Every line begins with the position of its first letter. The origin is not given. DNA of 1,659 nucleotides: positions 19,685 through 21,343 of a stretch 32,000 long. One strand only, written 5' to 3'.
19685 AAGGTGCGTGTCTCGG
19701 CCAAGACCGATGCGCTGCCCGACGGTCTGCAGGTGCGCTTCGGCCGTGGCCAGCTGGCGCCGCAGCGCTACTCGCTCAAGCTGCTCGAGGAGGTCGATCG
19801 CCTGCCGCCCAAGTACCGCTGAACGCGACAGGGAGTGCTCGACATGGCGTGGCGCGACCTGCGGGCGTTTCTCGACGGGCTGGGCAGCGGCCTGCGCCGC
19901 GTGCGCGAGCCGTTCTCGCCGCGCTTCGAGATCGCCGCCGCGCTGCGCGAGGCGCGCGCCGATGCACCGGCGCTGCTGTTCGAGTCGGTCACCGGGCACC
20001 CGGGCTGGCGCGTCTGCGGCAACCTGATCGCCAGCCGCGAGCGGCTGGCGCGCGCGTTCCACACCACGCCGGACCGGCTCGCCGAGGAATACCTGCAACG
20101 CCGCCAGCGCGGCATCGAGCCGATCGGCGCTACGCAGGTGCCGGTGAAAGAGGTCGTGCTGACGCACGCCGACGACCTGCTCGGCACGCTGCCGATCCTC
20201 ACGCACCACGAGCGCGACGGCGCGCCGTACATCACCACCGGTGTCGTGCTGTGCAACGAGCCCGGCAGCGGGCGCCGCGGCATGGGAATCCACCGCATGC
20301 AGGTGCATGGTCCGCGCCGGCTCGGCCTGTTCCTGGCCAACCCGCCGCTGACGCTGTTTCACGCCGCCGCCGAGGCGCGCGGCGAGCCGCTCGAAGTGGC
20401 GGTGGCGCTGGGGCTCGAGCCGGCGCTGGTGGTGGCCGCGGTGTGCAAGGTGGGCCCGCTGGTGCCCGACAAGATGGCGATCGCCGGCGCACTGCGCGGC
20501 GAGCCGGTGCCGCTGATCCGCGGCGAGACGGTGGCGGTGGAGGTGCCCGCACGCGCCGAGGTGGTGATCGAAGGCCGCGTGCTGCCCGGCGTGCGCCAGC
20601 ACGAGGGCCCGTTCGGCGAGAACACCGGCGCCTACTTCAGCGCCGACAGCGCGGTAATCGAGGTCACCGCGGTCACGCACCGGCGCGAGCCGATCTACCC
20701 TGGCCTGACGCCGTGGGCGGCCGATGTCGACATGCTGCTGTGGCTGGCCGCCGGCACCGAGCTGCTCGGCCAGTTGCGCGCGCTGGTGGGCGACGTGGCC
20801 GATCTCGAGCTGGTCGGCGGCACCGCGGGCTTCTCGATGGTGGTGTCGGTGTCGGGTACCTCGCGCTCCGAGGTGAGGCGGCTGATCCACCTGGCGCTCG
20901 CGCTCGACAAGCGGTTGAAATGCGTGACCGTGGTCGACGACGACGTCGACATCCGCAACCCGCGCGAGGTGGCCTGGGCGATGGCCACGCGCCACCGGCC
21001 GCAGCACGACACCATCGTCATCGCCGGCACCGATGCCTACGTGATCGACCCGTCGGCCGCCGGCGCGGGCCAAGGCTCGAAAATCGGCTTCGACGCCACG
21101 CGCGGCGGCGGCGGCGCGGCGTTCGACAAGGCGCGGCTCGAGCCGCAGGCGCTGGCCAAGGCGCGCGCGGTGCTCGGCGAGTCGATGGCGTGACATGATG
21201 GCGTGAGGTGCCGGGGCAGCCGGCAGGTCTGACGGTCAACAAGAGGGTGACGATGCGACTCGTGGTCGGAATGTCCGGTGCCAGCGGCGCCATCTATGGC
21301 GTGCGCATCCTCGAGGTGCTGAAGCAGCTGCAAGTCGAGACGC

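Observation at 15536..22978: Candidate self-contained anaerobic prFMN supply/maturation module wrapped around three UbiD paralogs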

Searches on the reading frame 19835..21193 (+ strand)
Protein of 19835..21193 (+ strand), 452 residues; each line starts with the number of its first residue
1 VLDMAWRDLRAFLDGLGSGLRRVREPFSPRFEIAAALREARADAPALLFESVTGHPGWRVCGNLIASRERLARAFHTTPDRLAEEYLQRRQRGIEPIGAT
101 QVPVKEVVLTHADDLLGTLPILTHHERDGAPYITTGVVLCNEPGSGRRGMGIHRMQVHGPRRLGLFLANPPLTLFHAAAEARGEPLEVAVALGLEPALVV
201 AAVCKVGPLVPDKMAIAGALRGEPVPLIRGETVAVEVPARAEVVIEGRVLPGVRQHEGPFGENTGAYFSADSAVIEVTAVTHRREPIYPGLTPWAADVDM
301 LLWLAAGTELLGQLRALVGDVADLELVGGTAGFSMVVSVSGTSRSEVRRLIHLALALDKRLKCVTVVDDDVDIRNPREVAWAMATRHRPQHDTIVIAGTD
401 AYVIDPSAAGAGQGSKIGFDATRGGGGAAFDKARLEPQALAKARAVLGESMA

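Call 6: search_protein_families(library=pfam, proteins=[window:19835-21193:+], max_evalue=0.01)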
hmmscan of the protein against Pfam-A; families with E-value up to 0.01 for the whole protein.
window:19835-21193:+ (452 aa): 3 families
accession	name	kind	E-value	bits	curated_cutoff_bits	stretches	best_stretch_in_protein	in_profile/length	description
PF01977.22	UbiD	-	3.3e-58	196.7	23.3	1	101-292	7-202/206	3-octaprenyl-4-hydroxybenzoate carboxy-lyase Rift-related domain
PF20696.2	UbiD_C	-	4.1e-25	88.7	24.2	1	304-421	6-127/127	3-octaprenyl-4-hydroxybenzoate carboxy-lyase C-terminal domain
PF20695.2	UbiD_N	-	2.6e-18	66.3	24.3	1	20-89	10-77/78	3-octaprenyl-4-hydroxybenzoate carboxy-lyase N-terminal domain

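Call 7: search_protein_families(library=ncbifam, proteins=[window:19835-21193:+], max_evalue=0.01)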
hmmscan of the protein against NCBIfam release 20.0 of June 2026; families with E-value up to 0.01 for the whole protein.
window:19835-21193:+ (452 aa): 7 families
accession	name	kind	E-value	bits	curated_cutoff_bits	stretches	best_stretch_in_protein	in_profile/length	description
TIGR00148.1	TIGR00148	subfamily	3.4e-82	276.5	244.85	1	9-423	1-437/438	UbiD family decarboxylase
NF041204.1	VdcC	exception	1.4e-73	247.9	650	1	7-423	2-437/467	non-oxidative hydroxyarylic acid decarboxylases subunit C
TIGR03701.1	mena_SCO4490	equivalog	4.3e-56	190.5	495.9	2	94-416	107-433/433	menaquinone biosynthesis decarboxylase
NF008175.0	PRK10922.1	equivalog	1.6e-45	155.6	788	2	101-423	127-457/497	4-hydroxy-3-polyprenylbenzoate decarboxylase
NF041219.1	BagN_FevL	exception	2.6e-31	108.7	1000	1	5-391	16-436/502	bagremycin/ferroverdin biosynthesis UbiD family decarboxylase BagN/FevL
TIGR02723.1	phenyl_P_alpha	equivalog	9.7e-31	106.9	564.6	1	38-413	41-430/485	phenylphosphate carboxylase subunit alpha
TIGR02724.1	phenyl_P_beta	equivalog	2.6e-23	82.1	468.95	1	41-419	38-437/472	phenylphosphate carboxylase subunit beta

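Call 50: search_solved_structures(query=window:19835-21193:+, max_evalue=1e-20, show_alignments=2)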
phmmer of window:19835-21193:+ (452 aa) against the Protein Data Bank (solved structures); distinct sequences matched with E-value up to 1e-20: 21.
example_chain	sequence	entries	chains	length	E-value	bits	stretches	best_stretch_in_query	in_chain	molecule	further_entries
6h6x_B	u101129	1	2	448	4.3e-77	263.2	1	6-422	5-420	3-polyprenyl-4-hydroxybenzoate decarboxylase and related decarboxylases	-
6h6v_A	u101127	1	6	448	3.2e-76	260.3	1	6-422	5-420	3-polyprenyl-4-hydroxybenzoate decarboxylase and related decarboxylases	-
7p9q_A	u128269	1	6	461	4e-44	154.6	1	7-424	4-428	AnInD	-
2idb_A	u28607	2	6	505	4.2e-44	154.5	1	103-427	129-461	3-octaprenyl-4-hydroxybenzoate carboxy-lyase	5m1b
5m1c_A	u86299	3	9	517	4.5e-44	154.4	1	103-427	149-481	3-octaprenyl-4-hydroxybenzoate carboxy-lyase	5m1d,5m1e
5ny5_A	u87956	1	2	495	3.5e-42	148.2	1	39-409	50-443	3,4-dihydroxybenzoate decarboxylase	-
5o3n_A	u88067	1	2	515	4.4e-42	147.8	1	39-409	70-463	3,4-dihydroxybenzoate decarboxylase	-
7ae4_A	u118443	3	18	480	4.4e-39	138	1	5-422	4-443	Phenolic acid decarboxylase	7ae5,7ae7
5o3m_A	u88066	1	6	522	5.2e-38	134.4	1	42-409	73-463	Protocatechuate decarboxylase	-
7pda_A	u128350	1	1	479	5.3e-34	121.2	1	6-411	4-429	UbiD family decarboxylase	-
6da6_A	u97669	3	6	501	5.5e-33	117.9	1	7-398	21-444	UbiD-like decarboxylase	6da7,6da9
7nf0_A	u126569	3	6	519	9.6e-25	90.7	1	10-407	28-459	Ferulic acid decarboxylase 1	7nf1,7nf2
7ney_A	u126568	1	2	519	5.1e-24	88.3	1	10-406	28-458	Ferulic acid decarboxylase 1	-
7nf4_A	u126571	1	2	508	4.7e-21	78.5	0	10-408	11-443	Ferulic acid decarboxylase 1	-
7nf3_A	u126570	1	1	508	5.1e-21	78.4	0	10-408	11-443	Ferulic acid decarboxylase 1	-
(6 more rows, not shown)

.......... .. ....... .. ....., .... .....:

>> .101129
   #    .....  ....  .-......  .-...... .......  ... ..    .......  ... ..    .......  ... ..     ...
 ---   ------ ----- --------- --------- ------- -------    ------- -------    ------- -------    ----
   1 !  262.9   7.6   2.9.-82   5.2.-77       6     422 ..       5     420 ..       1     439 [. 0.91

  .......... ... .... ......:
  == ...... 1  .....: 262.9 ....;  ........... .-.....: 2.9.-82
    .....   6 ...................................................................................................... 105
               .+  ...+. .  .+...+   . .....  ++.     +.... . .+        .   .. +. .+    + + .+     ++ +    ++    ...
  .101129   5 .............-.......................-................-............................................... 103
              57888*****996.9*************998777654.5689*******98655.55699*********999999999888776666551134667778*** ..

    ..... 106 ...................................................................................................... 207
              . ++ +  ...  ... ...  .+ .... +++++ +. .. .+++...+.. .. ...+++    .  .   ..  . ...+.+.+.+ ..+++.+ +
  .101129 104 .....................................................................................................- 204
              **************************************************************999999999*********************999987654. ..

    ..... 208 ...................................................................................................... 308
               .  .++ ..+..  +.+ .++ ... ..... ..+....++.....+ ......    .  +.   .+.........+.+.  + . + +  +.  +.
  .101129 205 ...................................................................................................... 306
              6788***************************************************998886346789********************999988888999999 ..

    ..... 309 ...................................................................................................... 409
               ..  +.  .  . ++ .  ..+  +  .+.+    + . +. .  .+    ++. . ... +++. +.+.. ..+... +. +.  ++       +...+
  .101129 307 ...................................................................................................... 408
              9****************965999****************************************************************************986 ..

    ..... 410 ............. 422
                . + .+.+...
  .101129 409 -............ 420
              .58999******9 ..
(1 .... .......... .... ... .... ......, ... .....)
